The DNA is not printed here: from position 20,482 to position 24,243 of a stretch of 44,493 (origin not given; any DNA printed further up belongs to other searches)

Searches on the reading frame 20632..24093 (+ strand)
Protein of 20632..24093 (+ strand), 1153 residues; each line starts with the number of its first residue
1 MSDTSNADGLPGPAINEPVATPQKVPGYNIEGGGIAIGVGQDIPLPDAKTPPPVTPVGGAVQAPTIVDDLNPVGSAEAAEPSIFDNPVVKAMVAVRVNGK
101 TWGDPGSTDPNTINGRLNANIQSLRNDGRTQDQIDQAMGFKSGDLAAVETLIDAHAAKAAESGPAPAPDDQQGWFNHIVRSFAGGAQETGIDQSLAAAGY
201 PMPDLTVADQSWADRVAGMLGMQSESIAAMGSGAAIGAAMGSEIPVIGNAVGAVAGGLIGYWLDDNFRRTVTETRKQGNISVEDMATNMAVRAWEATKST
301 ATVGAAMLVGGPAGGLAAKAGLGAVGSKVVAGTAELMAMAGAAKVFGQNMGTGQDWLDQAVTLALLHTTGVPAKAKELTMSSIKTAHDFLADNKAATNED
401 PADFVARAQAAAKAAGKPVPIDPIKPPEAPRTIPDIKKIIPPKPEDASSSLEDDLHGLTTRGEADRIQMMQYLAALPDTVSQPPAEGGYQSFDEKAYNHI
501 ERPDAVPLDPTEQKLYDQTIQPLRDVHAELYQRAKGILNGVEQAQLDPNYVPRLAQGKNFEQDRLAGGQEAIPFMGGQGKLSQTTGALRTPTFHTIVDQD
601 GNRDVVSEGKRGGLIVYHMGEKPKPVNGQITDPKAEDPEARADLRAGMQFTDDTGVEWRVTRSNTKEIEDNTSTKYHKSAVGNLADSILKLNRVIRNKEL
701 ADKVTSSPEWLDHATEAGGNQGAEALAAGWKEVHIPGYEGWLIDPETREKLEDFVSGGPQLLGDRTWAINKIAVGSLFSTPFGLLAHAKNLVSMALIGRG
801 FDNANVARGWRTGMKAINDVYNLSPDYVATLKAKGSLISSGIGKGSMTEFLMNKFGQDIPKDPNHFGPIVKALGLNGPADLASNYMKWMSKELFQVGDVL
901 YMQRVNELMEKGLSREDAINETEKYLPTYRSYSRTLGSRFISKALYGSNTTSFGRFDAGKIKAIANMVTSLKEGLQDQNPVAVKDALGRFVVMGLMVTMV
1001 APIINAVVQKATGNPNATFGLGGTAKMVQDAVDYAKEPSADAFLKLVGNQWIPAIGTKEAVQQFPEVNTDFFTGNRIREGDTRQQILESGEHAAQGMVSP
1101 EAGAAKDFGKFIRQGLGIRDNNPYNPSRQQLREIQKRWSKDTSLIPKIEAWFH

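Call 15: search_protein_families(library=phrogs, proteins=[window:20632-24093:+], max_evalue=0.00001)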
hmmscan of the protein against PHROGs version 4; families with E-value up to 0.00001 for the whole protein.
window:20632-24093:+ (1153 aa): 1 family
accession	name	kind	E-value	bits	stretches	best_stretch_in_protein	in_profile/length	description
phrog_28412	-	unknown function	1e-06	27.9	1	230-271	932-973/1244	-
